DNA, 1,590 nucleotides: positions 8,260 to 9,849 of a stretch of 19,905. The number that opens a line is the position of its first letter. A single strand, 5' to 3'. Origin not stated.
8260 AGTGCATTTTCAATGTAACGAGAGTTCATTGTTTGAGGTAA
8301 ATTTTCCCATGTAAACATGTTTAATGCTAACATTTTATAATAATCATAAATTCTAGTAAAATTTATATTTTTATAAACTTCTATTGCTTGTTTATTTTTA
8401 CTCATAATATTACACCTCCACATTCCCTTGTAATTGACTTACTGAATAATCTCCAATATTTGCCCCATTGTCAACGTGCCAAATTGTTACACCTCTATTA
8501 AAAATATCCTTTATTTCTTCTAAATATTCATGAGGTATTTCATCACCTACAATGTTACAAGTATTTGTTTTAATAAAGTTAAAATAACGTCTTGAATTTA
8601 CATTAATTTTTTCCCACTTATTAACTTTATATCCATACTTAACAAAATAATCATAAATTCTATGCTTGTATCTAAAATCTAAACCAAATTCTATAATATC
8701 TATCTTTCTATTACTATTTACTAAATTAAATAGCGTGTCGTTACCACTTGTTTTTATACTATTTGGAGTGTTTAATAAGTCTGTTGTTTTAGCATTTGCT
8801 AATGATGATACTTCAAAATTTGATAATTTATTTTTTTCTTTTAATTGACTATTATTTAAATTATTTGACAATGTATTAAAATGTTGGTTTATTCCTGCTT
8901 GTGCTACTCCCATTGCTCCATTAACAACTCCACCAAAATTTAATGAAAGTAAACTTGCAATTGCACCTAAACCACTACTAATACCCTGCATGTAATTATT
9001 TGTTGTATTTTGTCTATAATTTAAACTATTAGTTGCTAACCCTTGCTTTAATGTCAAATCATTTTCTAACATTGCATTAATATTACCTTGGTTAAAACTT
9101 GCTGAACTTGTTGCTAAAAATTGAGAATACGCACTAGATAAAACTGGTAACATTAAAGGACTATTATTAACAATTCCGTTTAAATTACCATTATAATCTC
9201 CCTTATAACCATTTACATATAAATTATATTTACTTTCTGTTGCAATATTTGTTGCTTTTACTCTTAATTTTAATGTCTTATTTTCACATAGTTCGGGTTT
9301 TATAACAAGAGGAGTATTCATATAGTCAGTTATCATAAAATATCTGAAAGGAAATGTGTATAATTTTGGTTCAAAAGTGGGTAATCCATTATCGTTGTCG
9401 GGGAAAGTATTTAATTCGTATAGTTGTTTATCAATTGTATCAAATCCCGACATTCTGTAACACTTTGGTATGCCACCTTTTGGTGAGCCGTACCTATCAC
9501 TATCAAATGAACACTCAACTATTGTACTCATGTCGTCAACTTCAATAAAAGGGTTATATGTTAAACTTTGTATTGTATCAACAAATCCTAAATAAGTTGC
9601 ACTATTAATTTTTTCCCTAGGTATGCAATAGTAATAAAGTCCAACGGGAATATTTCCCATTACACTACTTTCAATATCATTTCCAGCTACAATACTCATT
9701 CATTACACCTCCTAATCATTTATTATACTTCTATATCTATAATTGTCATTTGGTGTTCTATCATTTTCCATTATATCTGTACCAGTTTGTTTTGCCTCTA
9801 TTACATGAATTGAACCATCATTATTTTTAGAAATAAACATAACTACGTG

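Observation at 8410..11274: Tail-knob (gp9-like) gene split by a dual peptidoglycan-hydrolase module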

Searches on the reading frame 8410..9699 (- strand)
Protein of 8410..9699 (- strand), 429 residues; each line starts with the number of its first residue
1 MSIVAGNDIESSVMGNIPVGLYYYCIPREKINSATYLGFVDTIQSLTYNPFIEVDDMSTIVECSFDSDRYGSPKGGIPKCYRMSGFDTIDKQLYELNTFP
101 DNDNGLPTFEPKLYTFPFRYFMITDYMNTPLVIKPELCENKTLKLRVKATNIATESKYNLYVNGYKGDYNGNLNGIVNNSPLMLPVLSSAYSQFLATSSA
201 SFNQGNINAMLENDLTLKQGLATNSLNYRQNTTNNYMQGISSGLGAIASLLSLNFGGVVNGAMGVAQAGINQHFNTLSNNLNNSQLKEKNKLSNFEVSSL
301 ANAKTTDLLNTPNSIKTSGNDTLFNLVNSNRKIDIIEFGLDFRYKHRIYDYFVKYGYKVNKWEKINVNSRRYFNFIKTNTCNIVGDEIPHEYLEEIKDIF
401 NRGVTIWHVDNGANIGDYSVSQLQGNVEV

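Call 6: search_protein_families(library=pfam, proteins=[window:8410-9699:-], max_evalue=1)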
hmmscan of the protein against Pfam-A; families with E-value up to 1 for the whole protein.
window:8410-9699:- (429 aa): 1 family
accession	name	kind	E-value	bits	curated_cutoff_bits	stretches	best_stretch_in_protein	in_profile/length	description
PF20934.2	phi29_gp9_C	-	8.2e-24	84.7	27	1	110-420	176-446/449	Bacillus phage phi29, Tail knob protein gp9, C-terminal domain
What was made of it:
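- Checked: Pfam phi29_gp9_C scores 84.7 bits against a 27-bit cut-off (call 6).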

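Call 7: search_protein_families(library=phrogs, proteins=[window:8410-9699:-], max_evalue=0.01)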
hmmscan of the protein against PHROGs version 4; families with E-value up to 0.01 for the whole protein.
window:8410-9699:- (429 aa): 3 families
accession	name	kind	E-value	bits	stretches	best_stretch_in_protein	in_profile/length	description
phrog_16740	-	tail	2e-71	242.4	1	14-421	17-394/399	tail protein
phrog_2248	-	tail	2.7e-38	133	1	12-424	193-585/590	tail protein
phrog_28997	-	unknown function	0.0014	19.5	0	277-345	96-163/165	-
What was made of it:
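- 8410..9699 (-): ORF2, 429 aa: the remainder of the knob protein, corresponding to roughly gp9 residue 190 to the C-terminus. PHROG 2248 positions 193-585 (call 7).
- Closest known: Guelinviridae 'lysozyme-peptidase' plus short 'tail protein' pair. Same: ORF1 matches PHROG 16615 at E 4e-59 and ORF2 matches PHROG 16740 at E 2e-71 (call 7).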

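Call 9: search_solved_structures(query=window:8410-9699:-, max_evalue=1, show_alignments=2)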
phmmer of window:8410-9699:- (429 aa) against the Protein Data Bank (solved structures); distinct sequences matched with E-value up to 1: 1.
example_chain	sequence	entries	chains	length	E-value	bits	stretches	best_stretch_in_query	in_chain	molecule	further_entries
5fb4_A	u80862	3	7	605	2.8e-23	85.8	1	162-421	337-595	Distal tube protein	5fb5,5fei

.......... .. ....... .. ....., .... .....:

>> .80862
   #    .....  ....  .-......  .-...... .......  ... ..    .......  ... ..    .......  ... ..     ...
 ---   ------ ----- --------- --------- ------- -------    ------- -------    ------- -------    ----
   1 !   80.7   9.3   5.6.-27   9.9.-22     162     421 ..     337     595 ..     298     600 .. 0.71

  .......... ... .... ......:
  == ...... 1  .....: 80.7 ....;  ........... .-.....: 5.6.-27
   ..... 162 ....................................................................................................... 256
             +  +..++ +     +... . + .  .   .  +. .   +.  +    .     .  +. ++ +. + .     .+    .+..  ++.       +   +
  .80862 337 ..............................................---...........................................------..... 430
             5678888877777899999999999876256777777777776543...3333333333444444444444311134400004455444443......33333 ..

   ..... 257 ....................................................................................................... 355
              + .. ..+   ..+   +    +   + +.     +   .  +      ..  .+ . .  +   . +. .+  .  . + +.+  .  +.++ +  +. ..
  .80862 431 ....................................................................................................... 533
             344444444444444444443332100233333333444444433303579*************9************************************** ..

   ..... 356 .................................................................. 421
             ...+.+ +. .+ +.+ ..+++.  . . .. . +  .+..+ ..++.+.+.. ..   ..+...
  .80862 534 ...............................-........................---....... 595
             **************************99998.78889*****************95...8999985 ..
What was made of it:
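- Checked: phmmer aligns ORF2 162-421 to gp9 337-595, E 3e-23 (call 9).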

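Call 30: find_homologous_proteins(query=window:8410-9699:-, max_evalue=0.001)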
Query window:8410-9699:- (429 aa): 628 proteins with E <= 0.001 among 4354 candidates; the best 120 are listed.
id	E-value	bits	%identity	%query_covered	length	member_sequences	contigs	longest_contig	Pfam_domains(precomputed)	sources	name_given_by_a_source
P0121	1.6e-285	964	100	100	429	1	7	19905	PF20934.4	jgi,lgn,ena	jgi:hypothetical protein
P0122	2.3e-284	961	99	100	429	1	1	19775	PF20934.4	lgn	-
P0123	4.3e-284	960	99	100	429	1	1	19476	PF20934.4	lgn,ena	-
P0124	3.3e-283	957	99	100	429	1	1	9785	PF20934.4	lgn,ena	-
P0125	3.6e-283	957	99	100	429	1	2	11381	PF20934.4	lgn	-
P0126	4.3e-283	956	98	100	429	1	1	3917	PF20934.4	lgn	-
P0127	8.0e-283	956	98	100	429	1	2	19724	PF20934.4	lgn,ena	-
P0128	2.7e-282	954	98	100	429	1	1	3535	PF20934.4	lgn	-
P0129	3.5e-282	953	98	100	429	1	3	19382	PF20934.4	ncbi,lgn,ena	-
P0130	3.6e-282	953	98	100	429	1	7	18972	PF20934.4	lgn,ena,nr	nr:MAG TPA: Major tail protein [Podoviridae sp. ct1Pw90]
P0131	5.0e-282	953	97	100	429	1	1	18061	PF20934.4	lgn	-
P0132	6.1e-282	953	98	100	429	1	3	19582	PF20934.4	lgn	-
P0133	6.8e-282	953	98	100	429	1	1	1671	PF20934.4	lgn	-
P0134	6.9e-282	952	97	100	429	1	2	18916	PF20934.4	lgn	-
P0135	6.9e-282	952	98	100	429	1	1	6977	PF20934.4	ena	-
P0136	8.3e-282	952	97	100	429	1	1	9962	PF20934.4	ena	-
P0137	8.4e-282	952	98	100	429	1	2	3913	PF20934.4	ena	-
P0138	8.9e-282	952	98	100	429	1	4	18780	PF20934.4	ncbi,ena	-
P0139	9.1e-282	952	98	100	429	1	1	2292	PF20934.4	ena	-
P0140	9.2e-282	952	98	100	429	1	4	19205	PF20934.4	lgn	-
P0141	9.6e-282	952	98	100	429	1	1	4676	PF20934.4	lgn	-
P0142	9.8e-282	952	98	100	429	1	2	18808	PF20934.4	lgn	-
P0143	1.1e-281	952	98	100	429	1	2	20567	PF20934.4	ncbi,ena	-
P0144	1.1e-281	952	98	100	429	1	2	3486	PF20934.4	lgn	-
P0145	1.2e-281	952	98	100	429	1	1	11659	PF20934.4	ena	-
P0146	1.4e-281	951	98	100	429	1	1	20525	PF20934.4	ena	-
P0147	1.7e-281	951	97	100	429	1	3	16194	PF20934.4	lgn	-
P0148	1.9e-281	951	97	100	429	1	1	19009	PF20934.4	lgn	-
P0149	2.1e-281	951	97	100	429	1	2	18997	PF20934.4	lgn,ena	-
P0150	2.1e-281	951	97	100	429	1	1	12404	PF20934.4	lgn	-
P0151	2.4e-281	951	97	100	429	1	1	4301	PF20934.4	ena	-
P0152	2.4e-281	951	98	100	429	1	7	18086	PF20934.4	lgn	-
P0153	2.4e-281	951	98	100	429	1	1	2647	PF20934.4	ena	-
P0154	2.4e-281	951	97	100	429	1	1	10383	PF20934.4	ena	-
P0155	2.5e-281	951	97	100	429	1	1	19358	PF20934.4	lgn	-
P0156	2.8e-281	951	98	100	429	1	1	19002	PF20934.4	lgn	-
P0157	2.9e-281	950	98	100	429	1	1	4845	PF20934.4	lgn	-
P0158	2.9e-281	950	98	100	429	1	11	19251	PF20934.4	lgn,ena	-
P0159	3.0e-281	950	98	100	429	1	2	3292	PF20934.4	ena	-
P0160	3.2e-281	950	97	100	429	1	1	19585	PF20934.4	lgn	-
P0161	3.3e-281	950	98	100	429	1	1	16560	PF20934.4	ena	-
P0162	3.5e-281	950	98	100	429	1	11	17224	PF20934.4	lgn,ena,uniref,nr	uniref:Major tail protein n=1 Tax=Podoviridae sp. ctPr92 TaxID=2825247 RepID=A0A8S5P883_9CAUD|nr:MAG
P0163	3.6e-281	950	98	100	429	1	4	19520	PF20934.4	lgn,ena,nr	nr:MAG TPA: Major tail protein [Caudoviricetes sp.]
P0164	3.8e-281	950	97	100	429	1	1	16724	PF20934.4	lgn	-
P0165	3.9e-281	950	97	100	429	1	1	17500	PF20934.4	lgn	-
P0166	4.0e-281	950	98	100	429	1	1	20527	PF20934.4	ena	-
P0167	4.0e-281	950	98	100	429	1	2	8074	PF20934.4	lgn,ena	-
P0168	4.1e-281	950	98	100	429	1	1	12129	PF20934.4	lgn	-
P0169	4.1e-281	950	97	100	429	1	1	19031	PF20934.4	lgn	-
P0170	4.3e-281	950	97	100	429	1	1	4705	PF20934.4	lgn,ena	-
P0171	4.3e-281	950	97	100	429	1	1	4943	PF20934.4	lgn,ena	-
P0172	4.6e-281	950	98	100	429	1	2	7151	PF20934.4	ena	-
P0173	4.6e-281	950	97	100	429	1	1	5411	PF20934.4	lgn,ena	-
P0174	4.8e-281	950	98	100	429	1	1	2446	PF20934.4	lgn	-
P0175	4.8e-281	950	98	100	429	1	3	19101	PF20934.4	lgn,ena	-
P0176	5.0e-281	950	98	100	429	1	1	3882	PF20934.4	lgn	-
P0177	5.0e-281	950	97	100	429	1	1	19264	PF20934.4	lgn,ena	-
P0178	5.1e-281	950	98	100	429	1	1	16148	PF20934.4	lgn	-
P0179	5.2e-281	950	97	100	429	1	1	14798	PF20934.4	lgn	-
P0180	5.4e-281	950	98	100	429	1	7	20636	PF20934.4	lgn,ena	-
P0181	5.5e-281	950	97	100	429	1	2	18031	PF20934.4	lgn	-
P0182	6.2e-281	949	97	100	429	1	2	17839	PF20934.4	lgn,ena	-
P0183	6.2e-281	949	97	100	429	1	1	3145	PF20934.4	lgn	-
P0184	6.4e-281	949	98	100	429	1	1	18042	PF20934.4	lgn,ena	-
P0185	6.6e-281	949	97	100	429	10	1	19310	PF20934.4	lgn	-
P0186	6.8e-281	949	97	100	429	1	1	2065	PF20934.4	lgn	-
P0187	7.2e-281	949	97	100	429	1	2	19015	PF20934.4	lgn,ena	-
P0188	7.5e-281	949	97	100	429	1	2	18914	PF20934.4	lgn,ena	-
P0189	7.8e-281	949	97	100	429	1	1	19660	PF20934.4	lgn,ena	-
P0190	8.1e-281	949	97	100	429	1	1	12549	PF20934.4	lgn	-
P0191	8.7e-281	949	97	100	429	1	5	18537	PF20934.4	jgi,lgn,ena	jgi:hypothetical protein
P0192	9.0e-281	949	97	100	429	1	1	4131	PF20934.4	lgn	-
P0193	9.5e-281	949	97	100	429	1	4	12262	PF20934.4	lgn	-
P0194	9.6e-281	949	98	100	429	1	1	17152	PF20934.4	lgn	-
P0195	9.9e-281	949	97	100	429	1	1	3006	PF20934.4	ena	-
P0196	1.1e-280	949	97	100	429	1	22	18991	PF20934.4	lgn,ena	-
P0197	1.1e-280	949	97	100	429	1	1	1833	PF20934.4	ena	-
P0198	1.1e-280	949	98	100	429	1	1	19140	PF20934.4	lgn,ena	-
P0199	1.1e-280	949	97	100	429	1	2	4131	PF20934.4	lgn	-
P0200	1.2e-280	948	97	100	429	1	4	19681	PF20934.4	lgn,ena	-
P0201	1.3e-280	948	97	100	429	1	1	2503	PF20934.4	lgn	-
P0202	1.4e-280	948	97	100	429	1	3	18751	PF20934.4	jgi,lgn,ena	jgi:hypothetical protein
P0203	1.4e-280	948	98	100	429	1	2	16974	PF20934.4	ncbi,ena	-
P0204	1.4e-280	948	98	100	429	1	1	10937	PF20934.4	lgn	-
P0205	1.5e-280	948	97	100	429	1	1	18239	PF20934.4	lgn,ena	-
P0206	1.6e-280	948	97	100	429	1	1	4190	PF20934.4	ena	-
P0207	1.6e-280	948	97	100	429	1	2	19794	PF20934.4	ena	-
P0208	1.7e-280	948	97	100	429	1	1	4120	PF20934.4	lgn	-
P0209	1.7e-280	948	97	100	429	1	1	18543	PF20934.4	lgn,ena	-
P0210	1.8e-280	948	97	100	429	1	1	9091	PF20934.4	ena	-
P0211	1.9e-280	948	97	100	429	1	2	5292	PF20934.4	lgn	-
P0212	1.9e-280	948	97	100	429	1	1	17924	PF20934.4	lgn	-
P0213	2.0e-280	948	97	100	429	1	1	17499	PF20934.4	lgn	-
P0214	2.0e-280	948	97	100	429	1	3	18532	PF20934.4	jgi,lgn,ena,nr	jgi:hypothetical protein|nr:MAG TPA: Major tail protein [Caudoviricetes sp.]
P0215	2.0e-280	948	97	100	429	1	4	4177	PF20934.4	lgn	-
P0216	2.1e-280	948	98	100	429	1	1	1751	PF20934.4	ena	-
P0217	2.3e-280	947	97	100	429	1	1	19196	PF20934.4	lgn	-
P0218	2.3e-280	947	97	100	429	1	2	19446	PF20934.4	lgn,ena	-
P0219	2.5e-280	947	98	100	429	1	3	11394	PF20934.4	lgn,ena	-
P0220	2.5e-280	947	97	100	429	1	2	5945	PF20934.4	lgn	-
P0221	2.5e-280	947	97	100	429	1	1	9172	PF20934.4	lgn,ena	-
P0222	2.6e-280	947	97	100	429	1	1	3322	PF20934.4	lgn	-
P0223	2.7e-280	947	97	100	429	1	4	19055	PF20934.4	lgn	-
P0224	2.8e-280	947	97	100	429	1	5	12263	PF20934.4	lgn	-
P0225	2.9e-280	947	97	100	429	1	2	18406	PF20934.4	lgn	-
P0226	3.0e-280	947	97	100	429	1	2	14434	PF20934.4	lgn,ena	-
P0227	3.1e-280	947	97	100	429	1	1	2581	PF20934.4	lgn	-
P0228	3.1e-280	947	97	100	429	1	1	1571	PF20934.4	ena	-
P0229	3.1e-280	947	97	100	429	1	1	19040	PF20934.4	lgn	-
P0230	3.2e-280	947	97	100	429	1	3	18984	PF20934.4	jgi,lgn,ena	jgi:hypothetical protein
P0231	3.2e-280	947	97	100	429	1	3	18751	PF20934.4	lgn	-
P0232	3.3e-280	947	97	100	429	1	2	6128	PF20934.4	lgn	-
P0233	3.5e-280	947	97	100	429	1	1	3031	PF20934.4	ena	-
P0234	3.5e-280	947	97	100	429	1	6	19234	PF20934.4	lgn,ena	-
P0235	3.5e-280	947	97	100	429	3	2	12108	PF20934.4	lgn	-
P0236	3.9e-280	947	97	100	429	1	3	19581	PF20934.4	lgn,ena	-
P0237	3.9e-280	947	97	100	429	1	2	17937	PF20934.4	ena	-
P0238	3.9e-280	947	97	100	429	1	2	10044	PF20934.4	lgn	-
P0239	4.2e-280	947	96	100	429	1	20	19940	PF20934.4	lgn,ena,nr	nr:MAG TPA: Major tail protein [Caudoviricetes sp.]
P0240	4.3e-280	947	97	100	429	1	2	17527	PF20934.4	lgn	-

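Call 31: search_dna_similar(query=window:8410-9699:-, collection=phages, mode=protein, max_rows=60, rows=spread, max_evalue=0.001)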
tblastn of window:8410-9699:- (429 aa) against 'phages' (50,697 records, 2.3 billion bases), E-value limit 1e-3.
Records with a match: 178; places in all: 178; records where one place covers at least 80% of the query: 37.
Best place of each record, by identity: <60% 178.
By first word of the organism name: Bacillus 93; Clostridium 56; Bacteriophage 13; Enterococcus 3; Weissella 2; Actinomyces 2; Bifidobacterium 2; Microbacterium 2; Rhizobium 2; Cytobacillus 1; and 2 more.
By host as written in the record: - 26; Clostridium perfringens 21; Bacillus subtilis 13; Bacillus cereus 11; Bacillus thuringiensis subsp. kurstaki ATCC 33679 7; Bacillus thuringiensis subspecies kurstaki 6; Clostridium_AQ innocuum DA664 6; Clostridium perfringens JCM 1290 4; and 47 more.
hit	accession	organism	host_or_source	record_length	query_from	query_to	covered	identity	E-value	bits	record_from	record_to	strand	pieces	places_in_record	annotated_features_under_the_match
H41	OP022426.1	Clostridium phage vB_CpeP_PM11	Clostridium perfringens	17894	8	420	96%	31.7%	5e-48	182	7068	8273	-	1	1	tail protein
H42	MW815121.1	Clostridium phage vB_CpeP_HN02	chicken manure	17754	8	420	96%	31.5%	1e-47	181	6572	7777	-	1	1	tail protein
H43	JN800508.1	Clostridium phage phi24R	Clostridium perfringens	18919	8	420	96%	31.0%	1e-47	180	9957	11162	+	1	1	tail protein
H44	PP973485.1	Clostridium phage CPP2_IH_BH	Clostridium perfringens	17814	8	420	96%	30.3%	3e-47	179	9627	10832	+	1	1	tail protein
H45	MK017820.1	Clostridium phage CPD7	Clostridium perfringens FORC 25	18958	16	419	94%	30.4%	4e-44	170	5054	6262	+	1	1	tail fibers protein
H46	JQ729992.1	Clostridium phage phiZP2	Clostridium perfringens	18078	20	410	91%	29.5%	2e-34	141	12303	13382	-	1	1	tail protein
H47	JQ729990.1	Clostridium phage phiCP7R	Clostridium perfringens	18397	20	410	91%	29.4%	3e-33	138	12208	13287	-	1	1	tail protein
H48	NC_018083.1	Clostridium phage phiCPV4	Clostridium perfringens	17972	20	410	91%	29.4%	6e-33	137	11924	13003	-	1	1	tail protein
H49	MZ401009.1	Clostridium phage CPQ10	Clostridium perfringens JCM 1290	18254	20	410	91%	29.4%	6e-33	137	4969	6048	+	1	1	tail protein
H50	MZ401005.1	Clostridium phage CPQ3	Clostridium perfringens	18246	20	410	91%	29.4%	7e-33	137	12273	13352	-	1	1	tail protein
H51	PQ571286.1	Clostridium phage CP1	Clostridium perfringens DB-ZI-15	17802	37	419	89%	28.6%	2e-39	157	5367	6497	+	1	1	tail protein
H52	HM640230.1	Clostridium phage CpV1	Clostridium perfringens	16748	6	411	95%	26.9%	2e-36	147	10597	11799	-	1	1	tail protein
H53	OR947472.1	Clostridium phage vB_CpeP_15N3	Clostridium perfringens CVCC1155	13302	20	383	85%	27.4%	2e-22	106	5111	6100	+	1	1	tail protein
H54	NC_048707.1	Clostridium phage CPS2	Clostridium perfringens ATCC 13124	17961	20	410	64%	35.5%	6e-21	187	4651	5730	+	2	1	tail protein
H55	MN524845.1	Bacillus phage vB_Bpu_PumA2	Bacillus pumilus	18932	82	420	79%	26.3%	9e-19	95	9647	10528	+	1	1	tail protein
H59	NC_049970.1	Bacillus phage Karezi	Bacillus thuringiensis kurstaki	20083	110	421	73%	27.0%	9e-18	92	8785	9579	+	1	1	tail protein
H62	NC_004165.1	Bacillus phage B103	Bacillus subtilis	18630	94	420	76%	25.3%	6e-16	86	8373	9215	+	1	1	tail protein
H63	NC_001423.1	Bacillus phage PZA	Bacillus subtilis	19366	110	420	72%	26.5%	7e-19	95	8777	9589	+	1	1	tail protein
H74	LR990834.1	Enterococcus phage Athos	-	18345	110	411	70%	23.1%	7e-9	64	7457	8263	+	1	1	Major tail protein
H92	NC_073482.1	Clostridium phage CI55P1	Clostridium_AQ sp003481775 DA55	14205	343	421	18%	36.7%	1e-6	57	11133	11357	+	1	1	tail knob protein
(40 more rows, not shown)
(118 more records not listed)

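Call 32: get_annotated_region(hit=H63, flank=3500)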
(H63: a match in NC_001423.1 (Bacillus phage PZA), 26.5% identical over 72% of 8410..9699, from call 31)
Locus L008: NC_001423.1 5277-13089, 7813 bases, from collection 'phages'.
description: Bacteriophage PZA (from B.subtilis), complete genome.
organism: Bacillus phage PZA (NCBI taxid 10757)
taxonomy: Viruses; Duplodnaviria; Heunggongvirae; Uroviricota; Caudoviricetes; Salasmaviridae; Picovirinae; Salasvirus; Salasvirus PZA
host: Bacillus subtilis; source: -; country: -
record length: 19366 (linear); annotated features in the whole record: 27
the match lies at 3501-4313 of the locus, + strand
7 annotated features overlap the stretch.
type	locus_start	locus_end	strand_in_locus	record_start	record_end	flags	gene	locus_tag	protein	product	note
CDS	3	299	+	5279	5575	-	-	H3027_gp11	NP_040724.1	head scaffolding protein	-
CDS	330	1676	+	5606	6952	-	-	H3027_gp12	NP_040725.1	major head protein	-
CDS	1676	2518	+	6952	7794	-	-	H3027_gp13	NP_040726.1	head fiber protein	-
CDS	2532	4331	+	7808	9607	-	-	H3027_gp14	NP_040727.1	tail protein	-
CDS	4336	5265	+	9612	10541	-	-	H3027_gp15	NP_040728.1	upper collar connector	-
CDS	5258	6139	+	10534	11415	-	-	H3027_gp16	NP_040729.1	adaptor Ad4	-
CDS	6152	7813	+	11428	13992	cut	-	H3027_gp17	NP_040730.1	pre-neck appendage protein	-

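Call 33: get_annotated_region(hit=H62, flank=1500)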
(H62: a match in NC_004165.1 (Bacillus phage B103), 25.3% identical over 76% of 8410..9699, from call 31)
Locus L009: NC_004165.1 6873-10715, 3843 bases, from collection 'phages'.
description: Bacillus phage B103, complete genome.
organism: Bacillus phage B103 (NCBI taxid 2994042)
taxonomy: Viruses; Duplodnaviria; Heunggongvirae; Uroviricota; Caudoviricetes; Salasmaviridae; Picovirinae; Beecentumtrevirus; Beecentumtrevirus B103
host: Bacillus subtilis; source: -; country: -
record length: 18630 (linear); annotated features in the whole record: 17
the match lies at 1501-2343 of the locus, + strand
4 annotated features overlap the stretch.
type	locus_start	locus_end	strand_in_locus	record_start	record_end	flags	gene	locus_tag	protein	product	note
CDS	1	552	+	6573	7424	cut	-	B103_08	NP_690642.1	head fiber protein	gene 8.5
CDS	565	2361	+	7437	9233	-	-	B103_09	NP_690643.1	tail protein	Other names: p9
CDS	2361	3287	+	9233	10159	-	-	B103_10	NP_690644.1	upper collar connector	In phage phi29, 12 copies of the head-tail connector/upper collar protein are a component of the DNA packaging motor ...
CDS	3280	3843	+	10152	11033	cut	-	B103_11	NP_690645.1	adaptor Ad4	Other names: p11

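Call 34: get_annotated_region(hit=H59, flank=1500)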
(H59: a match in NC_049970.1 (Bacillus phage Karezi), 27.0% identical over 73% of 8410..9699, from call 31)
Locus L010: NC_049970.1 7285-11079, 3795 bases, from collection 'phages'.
description: Bacillus phage Karezi, complete genome.
organism: Bacillus phage Karezi (NCBI taxid 2591398)
taxonomy: Viruses; Duplodnaviria; Heunggongvirae; Uroviricota; Caudoviricetes; Salasmaviridae; Tatarstanvirinae; Karezivirus; Karezivirus karezi
host: Bacillus thuringiensis kurstaki; source: soil; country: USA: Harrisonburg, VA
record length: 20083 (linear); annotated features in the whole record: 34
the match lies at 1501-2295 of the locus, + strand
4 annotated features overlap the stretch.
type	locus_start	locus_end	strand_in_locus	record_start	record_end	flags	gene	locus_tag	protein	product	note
CDS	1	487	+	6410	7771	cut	-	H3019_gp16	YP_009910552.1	major head protein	-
CDS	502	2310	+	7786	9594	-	-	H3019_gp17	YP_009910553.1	tail protein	-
CDS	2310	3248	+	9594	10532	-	-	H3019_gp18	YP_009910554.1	upper collar connector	-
CDS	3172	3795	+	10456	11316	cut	-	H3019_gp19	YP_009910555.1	adaptor Ad4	-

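Call 35: get_annotated_region(hit=H74, flank=1500)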
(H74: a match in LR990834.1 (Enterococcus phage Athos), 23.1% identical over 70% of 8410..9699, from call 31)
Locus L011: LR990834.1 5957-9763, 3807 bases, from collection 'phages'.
description: Enterococcus phage Athos genome assembly, complete genome: monopartite.
organism: Enterococcus phage Athos (NCBI taxid 2795669)
taxonomy: Viruses; Duplodnaviria; Heunggongvirae; Uroviricota; Caudoviricetes; Salasmaviridae
host: -; source: -; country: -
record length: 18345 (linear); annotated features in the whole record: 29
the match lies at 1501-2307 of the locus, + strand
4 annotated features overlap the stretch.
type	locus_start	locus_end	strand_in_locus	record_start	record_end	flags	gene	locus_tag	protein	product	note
CDS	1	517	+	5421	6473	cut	-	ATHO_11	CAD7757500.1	Major capsid protein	-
CDS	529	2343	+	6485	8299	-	-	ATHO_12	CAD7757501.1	Major tail protein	-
CDS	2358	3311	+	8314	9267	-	-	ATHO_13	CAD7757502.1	Upper collar protein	phi29-like GP10 head-tail connector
CDS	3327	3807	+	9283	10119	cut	-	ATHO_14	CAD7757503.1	Lower collar protein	Virfam: adaptor Ad4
